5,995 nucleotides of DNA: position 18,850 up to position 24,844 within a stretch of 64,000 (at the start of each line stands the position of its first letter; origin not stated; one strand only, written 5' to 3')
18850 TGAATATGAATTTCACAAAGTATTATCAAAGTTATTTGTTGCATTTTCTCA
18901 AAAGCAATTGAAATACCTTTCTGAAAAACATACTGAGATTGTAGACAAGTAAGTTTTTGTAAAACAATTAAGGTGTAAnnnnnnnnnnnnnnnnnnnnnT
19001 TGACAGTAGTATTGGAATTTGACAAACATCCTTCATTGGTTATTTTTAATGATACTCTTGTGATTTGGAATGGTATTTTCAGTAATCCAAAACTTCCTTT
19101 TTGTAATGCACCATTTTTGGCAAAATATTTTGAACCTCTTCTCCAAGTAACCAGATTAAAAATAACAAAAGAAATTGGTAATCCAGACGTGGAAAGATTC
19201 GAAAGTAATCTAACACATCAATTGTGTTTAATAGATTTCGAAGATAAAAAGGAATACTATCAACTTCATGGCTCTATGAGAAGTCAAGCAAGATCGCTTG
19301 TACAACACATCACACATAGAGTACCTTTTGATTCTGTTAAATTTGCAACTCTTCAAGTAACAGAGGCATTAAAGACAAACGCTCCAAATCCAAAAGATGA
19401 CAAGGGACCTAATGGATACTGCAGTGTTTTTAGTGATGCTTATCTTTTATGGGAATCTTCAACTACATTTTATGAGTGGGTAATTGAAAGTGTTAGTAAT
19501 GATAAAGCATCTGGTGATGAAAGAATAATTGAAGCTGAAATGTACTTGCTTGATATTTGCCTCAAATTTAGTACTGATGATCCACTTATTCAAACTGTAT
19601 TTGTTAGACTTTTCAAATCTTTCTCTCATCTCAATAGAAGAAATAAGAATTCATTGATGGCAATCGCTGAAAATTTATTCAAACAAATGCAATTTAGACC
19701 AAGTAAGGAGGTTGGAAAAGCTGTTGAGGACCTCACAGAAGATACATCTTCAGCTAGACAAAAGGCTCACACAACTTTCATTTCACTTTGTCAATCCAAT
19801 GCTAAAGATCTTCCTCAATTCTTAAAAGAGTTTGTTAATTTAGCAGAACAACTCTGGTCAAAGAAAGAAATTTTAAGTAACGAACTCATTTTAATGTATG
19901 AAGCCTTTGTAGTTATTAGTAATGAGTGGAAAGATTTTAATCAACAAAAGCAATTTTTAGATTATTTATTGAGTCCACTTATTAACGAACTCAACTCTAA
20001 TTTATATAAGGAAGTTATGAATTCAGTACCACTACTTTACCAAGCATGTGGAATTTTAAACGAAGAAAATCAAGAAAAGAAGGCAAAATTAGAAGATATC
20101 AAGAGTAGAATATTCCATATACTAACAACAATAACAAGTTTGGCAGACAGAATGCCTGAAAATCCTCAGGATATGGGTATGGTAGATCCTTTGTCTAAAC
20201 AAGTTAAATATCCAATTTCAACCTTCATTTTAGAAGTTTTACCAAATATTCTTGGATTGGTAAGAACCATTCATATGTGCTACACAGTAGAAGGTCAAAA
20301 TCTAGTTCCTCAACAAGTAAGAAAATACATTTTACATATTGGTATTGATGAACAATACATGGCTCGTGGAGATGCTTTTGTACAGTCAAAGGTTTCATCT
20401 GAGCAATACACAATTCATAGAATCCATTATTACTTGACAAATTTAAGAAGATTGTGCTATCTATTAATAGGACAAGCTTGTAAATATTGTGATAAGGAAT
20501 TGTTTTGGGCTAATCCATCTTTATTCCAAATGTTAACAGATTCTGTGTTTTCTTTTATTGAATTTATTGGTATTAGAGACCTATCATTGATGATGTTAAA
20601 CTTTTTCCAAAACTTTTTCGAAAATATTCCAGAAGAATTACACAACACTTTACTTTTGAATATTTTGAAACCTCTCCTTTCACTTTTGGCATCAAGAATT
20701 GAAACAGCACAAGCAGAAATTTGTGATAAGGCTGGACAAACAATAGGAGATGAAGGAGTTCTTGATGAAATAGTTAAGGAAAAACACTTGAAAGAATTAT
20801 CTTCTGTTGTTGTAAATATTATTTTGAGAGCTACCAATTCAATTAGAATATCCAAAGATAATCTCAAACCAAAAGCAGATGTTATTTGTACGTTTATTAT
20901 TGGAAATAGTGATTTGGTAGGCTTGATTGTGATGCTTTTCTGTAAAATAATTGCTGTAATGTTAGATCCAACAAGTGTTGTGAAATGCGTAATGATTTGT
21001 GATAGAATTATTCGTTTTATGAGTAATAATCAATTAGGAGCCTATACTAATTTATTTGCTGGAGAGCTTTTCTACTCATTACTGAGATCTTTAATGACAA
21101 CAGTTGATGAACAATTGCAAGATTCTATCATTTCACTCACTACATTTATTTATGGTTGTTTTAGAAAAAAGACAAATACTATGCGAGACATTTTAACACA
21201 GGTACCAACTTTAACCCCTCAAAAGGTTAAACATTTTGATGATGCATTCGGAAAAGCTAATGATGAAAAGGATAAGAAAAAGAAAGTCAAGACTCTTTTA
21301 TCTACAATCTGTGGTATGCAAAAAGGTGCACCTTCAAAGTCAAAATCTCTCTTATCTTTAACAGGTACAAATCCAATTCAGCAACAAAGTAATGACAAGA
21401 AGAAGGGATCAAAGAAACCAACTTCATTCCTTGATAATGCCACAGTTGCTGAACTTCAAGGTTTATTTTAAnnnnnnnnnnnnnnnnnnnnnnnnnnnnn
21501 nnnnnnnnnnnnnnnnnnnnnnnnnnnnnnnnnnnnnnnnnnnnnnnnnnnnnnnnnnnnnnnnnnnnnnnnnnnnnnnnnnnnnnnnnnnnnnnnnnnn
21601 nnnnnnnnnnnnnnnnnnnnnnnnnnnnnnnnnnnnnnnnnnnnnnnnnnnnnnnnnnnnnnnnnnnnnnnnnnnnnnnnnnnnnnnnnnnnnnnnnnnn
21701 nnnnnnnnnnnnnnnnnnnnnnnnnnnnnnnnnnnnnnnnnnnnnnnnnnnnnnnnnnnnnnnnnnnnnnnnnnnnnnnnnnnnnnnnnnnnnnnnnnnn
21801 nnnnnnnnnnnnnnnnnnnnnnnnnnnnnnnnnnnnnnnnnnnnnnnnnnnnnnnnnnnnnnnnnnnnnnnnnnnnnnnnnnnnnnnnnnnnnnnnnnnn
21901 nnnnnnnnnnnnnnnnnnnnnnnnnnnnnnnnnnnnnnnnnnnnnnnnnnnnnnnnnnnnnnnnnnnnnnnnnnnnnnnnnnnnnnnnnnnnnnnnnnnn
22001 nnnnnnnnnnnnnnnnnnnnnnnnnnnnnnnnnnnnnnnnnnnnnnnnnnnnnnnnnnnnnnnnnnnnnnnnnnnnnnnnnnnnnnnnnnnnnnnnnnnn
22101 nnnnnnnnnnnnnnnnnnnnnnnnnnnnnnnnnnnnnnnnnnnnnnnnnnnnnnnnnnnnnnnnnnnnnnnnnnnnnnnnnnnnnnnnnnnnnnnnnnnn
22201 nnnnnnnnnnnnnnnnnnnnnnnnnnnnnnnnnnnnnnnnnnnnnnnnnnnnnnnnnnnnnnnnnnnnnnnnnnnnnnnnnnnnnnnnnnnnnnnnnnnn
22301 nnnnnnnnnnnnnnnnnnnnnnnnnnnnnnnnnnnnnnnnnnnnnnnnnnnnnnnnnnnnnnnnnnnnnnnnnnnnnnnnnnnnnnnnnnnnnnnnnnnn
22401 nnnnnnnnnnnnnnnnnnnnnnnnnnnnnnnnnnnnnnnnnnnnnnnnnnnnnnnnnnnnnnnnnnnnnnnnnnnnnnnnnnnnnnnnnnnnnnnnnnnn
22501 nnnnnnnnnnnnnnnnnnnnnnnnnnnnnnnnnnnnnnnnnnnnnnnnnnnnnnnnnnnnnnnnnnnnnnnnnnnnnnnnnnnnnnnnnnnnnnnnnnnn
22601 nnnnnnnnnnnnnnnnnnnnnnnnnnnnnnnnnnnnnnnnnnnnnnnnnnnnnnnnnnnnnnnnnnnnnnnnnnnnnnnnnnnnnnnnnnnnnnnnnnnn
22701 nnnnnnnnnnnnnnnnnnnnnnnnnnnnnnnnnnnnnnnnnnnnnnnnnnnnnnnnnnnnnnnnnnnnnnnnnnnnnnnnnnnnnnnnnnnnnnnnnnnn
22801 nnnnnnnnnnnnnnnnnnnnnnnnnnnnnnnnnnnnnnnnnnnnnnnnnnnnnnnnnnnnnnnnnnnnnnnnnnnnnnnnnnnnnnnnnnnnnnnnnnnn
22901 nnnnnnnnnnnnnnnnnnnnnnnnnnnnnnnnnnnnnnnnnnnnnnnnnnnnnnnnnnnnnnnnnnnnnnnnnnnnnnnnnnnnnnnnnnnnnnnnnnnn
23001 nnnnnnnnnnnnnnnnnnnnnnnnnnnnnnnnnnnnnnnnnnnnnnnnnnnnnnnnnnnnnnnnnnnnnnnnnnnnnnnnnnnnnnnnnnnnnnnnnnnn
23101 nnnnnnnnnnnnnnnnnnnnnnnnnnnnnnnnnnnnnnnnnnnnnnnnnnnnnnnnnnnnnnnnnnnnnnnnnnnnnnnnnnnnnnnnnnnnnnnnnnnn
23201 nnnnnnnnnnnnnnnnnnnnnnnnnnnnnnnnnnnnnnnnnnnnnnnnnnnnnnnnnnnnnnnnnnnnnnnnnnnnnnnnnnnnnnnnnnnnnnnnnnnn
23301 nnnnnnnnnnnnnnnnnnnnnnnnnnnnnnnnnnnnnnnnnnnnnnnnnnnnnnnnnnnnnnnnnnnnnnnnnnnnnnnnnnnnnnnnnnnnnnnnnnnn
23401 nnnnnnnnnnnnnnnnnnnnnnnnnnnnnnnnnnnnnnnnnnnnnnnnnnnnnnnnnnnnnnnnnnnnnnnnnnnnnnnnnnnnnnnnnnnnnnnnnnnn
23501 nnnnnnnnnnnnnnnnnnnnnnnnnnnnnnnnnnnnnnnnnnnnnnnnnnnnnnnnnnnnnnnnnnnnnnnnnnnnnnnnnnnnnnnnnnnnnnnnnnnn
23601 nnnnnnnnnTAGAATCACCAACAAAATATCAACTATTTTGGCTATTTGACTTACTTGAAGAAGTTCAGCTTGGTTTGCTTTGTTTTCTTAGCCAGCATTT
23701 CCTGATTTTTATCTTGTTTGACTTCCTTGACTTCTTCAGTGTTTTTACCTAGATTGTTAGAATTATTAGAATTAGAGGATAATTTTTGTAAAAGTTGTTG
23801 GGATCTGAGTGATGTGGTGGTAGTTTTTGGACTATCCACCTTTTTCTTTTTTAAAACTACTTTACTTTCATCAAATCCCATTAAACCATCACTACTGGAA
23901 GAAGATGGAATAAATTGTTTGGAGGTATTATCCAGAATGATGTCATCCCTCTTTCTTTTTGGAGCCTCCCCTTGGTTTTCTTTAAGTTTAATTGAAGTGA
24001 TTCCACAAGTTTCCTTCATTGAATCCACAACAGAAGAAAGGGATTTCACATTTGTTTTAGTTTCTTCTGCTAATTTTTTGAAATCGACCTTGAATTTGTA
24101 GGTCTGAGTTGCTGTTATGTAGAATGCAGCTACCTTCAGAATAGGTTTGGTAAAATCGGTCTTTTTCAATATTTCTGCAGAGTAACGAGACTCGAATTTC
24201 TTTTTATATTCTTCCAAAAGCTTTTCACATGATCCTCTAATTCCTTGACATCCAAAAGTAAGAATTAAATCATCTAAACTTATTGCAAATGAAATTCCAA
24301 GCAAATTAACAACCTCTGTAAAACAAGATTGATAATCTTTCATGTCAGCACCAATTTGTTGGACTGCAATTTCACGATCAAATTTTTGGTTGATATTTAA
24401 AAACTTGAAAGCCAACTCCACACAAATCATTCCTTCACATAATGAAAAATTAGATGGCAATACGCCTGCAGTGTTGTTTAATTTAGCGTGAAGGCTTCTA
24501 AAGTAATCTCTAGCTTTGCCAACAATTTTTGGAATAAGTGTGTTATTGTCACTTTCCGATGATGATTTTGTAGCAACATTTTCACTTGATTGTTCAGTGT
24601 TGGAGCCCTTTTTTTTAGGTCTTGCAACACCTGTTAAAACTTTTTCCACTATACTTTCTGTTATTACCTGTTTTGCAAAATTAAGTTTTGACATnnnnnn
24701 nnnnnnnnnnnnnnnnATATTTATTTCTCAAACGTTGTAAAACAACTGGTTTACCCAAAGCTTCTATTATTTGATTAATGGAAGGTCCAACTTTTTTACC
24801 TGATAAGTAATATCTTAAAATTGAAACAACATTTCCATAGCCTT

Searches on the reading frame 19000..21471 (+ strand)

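Call 40: search_protein_families(library=pfam, proteins=[window:19000-21471:+], max_evalue=0.001)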
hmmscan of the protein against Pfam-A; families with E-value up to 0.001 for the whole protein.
window:19000-21471:+ (823 aa): 1 family
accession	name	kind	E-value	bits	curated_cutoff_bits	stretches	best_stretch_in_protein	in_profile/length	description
PF19273.5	Exportin-5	-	5.1e-76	256.8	27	1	3-773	38-814/823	Exportin-5 family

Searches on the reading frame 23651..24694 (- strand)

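Call 40: search_protein_families(library=pfam, proteins=[window:23651-24694:-], max_evalue=0.001)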
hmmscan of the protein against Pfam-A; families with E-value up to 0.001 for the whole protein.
window:23651-24694:- (347 aa): 2 families
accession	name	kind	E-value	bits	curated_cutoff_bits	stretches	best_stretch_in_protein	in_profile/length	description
PF21913.1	ORC6_2nd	-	2.5e-16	60.4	27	1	138-228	1-86/87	ORC6 second cyclin-like domain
PF05460.18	ORC6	-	6e-06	26.9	22.2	1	66-134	21-87/89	Origin recognition complex subunit 6 (ORC6)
